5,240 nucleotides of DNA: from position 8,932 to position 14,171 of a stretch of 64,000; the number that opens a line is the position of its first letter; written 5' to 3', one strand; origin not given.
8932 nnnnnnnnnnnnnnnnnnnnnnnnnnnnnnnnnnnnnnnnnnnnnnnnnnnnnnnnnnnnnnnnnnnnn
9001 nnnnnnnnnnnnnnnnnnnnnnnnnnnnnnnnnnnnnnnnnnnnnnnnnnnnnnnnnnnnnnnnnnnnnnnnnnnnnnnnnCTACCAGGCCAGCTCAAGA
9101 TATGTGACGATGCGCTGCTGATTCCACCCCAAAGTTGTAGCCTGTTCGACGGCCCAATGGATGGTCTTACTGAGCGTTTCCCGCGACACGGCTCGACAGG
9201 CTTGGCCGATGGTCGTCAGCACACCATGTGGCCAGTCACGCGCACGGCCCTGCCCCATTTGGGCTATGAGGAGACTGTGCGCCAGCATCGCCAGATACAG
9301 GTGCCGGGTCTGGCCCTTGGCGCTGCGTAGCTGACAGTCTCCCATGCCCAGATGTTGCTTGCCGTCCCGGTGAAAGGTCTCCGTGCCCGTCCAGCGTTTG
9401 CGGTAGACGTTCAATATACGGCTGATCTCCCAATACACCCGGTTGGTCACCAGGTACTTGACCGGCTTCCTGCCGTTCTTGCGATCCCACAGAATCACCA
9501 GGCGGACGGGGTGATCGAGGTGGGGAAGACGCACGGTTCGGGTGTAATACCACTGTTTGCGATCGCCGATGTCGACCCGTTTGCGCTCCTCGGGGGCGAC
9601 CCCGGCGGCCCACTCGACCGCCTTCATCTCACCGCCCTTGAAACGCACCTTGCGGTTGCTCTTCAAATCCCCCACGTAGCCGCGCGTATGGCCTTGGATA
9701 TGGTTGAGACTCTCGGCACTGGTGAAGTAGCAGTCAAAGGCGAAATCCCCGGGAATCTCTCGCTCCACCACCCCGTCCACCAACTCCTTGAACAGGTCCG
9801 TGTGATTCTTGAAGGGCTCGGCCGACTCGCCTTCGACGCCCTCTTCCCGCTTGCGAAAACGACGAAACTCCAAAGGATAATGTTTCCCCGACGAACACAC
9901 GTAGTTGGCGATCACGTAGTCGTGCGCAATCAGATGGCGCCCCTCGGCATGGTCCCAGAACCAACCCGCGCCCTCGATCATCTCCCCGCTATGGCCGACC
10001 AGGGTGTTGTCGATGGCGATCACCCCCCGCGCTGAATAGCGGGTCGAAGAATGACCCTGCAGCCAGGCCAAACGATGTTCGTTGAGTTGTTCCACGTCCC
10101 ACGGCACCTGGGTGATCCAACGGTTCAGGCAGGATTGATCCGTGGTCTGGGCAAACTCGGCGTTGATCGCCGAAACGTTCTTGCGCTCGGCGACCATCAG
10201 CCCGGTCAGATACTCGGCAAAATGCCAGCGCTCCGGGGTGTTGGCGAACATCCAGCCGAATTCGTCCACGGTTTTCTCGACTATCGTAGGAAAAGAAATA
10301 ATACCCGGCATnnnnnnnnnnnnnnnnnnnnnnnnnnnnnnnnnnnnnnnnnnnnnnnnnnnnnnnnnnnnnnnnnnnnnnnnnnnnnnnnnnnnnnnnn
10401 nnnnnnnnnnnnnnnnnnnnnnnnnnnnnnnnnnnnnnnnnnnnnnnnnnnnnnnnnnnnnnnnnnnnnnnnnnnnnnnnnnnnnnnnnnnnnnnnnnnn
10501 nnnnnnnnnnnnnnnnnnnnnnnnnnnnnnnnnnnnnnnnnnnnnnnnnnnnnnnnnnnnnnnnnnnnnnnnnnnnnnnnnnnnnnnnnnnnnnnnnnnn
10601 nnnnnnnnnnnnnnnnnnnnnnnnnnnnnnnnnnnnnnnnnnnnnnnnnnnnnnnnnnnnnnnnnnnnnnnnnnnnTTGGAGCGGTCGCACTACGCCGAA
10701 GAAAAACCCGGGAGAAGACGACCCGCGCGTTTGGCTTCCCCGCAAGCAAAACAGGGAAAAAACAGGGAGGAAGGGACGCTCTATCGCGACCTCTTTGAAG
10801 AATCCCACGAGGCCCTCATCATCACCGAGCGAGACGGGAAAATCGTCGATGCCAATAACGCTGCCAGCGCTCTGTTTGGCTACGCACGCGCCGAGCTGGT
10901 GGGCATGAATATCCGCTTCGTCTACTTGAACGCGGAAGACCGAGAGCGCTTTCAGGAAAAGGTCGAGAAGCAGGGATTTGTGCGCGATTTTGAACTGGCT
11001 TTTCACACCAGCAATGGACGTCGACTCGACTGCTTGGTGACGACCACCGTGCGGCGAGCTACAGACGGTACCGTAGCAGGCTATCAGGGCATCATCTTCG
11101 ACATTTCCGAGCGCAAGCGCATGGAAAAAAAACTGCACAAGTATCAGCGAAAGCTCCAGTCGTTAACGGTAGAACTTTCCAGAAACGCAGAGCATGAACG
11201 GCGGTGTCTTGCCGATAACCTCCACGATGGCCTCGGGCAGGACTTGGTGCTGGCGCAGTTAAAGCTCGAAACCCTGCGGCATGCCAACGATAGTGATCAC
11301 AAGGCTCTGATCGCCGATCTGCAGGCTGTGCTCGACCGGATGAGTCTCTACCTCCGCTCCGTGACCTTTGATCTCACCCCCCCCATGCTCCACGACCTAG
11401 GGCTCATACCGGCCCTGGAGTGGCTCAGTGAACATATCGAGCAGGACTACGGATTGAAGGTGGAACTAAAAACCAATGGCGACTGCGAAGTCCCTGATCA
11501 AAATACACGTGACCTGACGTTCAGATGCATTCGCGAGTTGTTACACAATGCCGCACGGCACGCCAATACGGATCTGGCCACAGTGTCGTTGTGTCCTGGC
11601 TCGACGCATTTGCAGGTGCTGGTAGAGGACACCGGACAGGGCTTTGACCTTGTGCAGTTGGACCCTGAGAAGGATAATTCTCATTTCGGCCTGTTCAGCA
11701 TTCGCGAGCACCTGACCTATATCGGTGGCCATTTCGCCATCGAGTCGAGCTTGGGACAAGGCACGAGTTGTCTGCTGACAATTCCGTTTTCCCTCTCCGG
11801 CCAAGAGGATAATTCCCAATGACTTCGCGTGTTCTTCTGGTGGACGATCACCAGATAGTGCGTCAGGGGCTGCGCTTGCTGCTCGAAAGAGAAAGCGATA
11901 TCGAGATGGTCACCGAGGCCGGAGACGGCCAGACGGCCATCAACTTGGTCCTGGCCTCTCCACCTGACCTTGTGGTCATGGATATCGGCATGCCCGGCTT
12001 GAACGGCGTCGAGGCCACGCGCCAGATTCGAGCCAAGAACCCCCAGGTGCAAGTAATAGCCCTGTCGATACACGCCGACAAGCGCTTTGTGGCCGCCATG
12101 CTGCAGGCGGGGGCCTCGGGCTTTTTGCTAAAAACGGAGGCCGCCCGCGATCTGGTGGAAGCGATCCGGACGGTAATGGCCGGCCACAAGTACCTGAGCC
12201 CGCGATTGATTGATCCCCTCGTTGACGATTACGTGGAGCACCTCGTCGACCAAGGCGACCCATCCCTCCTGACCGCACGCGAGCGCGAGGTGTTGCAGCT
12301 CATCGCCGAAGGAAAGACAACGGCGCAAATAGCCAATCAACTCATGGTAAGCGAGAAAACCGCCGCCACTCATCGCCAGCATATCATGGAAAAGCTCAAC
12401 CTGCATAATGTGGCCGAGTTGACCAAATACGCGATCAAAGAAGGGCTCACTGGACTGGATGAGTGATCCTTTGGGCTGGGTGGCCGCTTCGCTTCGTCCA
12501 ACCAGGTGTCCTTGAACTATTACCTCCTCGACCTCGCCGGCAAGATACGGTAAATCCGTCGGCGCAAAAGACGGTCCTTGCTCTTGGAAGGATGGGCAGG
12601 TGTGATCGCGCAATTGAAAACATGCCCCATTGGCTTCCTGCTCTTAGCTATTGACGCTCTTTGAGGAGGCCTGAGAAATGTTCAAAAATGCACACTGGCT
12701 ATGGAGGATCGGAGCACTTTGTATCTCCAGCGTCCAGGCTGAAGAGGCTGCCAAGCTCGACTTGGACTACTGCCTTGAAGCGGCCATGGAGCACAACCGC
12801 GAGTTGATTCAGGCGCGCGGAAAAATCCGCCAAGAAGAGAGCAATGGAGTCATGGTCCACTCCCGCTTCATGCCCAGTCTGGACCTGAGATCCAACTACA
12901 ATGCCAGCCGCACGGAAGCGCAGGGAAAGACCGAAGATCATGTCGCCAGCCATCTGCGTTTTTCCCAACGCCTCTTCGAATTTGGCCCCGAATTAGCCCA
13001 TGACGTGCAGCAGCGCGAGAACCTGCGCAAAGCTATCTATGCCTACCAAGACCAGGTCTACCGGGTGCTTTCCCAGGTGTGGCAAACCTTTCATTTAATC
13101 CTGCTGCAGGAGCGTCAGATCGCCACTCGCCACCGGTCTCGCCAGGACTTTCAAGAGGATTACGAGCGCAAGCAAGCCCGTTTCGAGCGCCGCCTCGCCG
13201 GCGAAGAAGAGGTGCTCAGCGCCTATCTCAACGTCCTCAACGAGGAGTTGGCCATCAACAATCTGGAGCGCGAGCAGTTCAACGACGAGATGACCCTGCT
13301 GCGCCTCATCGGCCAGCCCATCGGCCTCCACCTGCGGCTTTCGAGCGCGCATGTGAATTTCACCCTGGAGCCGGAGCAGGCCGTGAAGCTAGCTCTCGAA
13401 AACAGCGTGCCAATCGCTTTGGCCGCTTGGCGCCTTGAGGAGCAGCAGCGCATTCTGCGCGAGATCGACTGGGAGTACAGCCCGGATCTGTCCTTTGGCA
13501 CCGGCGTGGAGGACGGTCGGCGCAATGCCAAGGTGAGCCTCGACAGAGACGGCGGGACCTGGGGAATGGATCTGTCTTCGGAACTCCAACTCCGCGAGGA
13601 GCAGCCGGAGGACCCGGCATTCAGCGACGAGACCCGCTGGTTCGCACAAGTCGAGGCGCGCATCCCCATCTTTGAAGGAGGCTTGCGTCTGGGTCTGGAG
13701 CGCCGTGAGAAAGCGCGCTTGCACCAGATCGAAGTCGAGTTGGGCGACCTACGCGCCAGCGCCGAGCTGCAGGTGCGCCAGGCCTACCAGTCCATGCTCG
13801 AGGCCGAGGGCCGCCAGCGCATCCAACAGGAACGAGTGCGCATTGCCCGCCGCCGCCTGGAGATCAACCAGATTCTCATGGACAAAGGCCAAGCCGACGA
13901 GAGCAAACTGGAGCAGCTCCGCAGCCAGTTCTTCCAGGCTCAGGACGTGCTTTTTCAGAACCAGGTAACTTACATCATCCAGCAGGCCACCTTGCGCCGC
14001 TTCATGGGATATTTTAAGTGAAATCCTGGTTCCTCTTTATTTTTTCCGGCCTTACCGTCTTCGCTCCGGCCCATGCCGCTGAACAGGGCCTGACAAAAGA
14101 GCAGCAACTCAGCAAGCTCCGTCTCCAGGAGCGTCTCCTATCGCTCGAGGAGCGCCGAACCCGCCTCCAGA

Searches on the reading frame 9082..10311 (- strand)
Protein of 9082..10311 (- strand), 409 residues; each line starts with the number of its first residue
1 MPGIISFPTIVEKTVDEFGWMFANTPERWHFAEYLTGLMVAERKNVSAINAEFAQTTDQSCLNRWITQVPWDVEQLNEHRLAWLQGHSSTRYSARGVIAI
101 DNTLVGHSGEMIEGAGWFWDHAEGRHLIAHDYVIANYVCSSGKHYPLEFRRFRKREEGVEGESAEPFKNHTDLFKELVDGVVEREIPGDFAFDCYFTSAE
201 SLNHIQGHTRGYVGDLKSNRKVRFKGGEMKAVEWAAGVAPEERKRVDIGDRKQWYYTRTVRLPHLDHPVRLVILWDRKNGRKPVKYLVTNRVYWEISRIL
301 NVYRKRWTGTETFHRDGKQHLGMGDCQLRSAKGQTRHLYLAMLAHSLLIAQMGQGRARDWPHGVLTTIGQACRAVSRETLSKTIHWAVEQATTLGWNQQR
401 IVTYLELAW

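Call 30: search_protein_families(library=pfam, proteins=[window:9082-10311:-], max_evalue=0.001)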
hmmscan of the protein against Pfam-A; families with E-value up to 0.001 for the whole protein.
window:9082-10311:- (409 aa): 2 families
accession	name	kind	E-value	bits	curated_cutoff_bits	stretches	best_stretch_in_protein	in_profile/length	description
PF13546.12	DDE_5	-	8.7e-10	39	27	1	28-229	12-221/272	DDE superfamily endonuclease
PF01609.27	DDE_Tnp_1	-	1.6e-05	25.2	23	1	169-346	60-199/200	Transposase DDE domain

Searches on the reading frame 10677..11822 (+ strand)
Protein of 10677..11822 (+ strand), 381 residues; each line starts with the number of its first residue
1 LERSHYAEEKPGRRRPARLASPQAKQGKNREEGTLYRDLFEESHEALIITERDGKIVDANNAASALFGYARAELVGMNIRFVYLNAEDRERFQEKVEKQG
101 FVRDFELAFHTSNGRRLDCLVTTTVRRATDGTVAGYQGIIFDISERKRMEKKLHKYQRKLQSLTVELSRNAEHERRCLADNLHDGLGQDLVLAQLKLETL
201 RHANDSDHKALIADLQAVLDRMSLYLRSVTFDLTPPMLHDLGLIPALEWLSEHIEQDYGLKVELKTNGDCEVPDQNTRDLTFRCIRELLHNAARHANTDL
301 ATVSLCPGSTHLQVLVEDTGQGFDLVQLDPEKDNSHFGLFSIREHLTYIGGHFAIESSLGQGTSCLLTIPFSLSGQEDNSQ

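Call 30: search_protein_families(library=pfam, proteins=[window:10677-11822:+], max_evalue=0.001)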
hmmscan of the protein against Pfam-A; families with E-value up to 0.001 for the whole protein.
window:10677-11822:+ (381 aa): 9 families
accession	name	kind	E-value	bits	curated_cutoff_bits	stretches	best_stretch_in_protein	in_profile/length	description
PF13426.13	PAS_9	-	2.6e-17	63.4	27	1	46-145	3-103/103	PAS domain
PF00989.32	PAS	-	1.8e-13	50.9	22.6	1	35-143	2-113/113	PAS fold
PF08448.16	PAS_4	-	3.5e-11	43.8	23.1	1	40-148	1-110/110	PAS fold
PF02518.31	HATPase_c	-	3e-09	37.7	26.4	1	281-371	6-109/111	Histidine kinase-, DNA gyrase B-, and HSP90-like ATPase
PF13188.13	PAS_8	-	5.6e-08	32.8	21.8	1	35-89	2-55/65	PAS domain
PF07730.19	HisKA_3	-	1.2e-06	29.4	24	1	174-223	1-50/68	Histidine kinase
PF13581.12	HATPase_c_2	-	0.00024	21.5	27.4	1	284-334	35-90/127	Histidine kinase-like ATPase domain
PF08447.18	PAS_3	-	0.00056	20.6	25.6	0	57-140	2-89/89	PAS fold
PF24820.1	Diguanyl_cycl_sensor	-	0.00081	19.7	28.1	0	43-101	5-62/109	Diguanylate cyclase-like sensor domain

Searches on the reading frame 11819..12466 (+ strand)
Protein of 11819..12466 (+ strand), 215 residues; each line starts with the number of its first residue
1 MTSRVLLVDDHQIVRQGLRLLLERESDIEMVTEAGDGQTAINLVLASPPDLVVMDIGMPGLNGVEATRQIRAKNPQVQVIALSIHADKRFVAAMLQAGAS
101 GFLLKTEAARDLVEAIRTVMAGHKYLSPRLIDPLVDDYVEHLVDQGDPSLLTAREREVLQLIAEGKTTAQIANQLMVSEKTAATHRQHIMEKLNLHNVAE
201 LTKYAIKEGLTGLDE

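Call 30: search_protein_families(library=pfam, proteins=[window:11819-12466:+], max_evalue=0.001)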
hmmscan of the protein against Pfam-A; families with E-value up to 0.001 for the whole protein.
window:11819-12466:+ (215 aa): 4 families
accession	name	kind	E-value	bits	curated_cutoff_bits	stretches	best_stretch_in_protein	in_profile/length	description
PF00072.30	Response_reg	-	5.9e-31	107.3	30.2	1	5-117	1-111/111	Response regulator receiver domain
PF00196.25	GerE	-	7.2e-20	70.8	23.5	1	150-205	2-57/57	Bacterial regulatory proteins, luxR family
PF08281.18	Sigma70_r4_2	-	2.1e-05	24.5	25.7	1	151-193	11-54/54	Sigma-70, region 4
PF04545.22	Sigma70_r4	-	0.00077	19.4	24.1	0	151-193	5-48/50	Sigma-70, region 4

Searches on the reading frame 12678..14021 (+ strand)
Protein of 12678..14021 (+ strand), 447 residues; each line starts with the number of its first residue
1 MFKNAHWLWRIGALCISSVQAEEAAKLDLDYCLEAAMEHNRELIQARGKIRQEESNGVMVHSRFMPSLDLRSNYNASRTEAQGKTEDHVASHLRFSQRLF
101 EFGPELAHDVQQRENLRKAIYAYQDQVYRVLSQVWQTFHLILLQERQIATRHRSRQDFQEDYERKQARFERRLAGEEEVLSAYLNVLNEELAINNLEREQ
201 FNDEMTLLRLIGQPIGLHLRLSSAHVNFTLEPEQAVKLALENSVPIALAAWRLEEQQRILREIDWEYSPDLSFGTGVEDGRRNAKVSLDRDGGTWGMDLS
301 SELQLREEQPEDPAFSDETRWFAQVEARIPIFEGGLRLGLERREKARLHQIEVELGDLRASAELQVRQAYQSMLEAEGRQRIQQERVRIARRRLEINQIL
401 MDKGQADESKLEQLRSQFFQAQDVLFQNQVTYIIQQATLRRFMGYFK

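Call 30: search_protein_families(library=pfam, proteins=[window:12678-14021:+], max_evalue=0.001)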
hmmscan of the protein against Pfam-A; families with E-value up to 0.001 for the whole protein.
window:12678-14021:+ (447 aa): 1 family
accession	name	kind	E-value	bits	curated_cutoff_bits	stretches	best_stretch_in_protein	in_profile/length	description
PF02321.23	OEP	-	2.8e-30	106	22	2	233-444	2-187/187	Outer membrane efflux protein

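Call 66: search_protein_families(library=ncbifam, proteins=[window:12678-14018:+], max_evalue=0.1)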
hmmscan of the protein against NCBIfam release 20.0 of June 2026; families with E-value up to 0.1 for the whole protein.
window:12678-14018:+ (447 aa): 3 families
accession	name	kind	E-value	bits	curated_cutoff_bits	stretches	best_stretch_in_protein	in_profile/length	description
TIGR01844.1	type_I_sec_TolC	subfamily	1.4e-20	73.7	225.15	1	26-444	2-398/414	TolC family outer membrane protein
TIGR01845.1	outer_NodT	subfamily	5.2e-10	38.7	210.05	2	299-443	313-457/460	efflux transporter outer membrane subunit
NF007002.0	PRK09465.1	equivalog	0.0019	16.8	495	1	28-191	25-192/460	outer membrane channel protein TolC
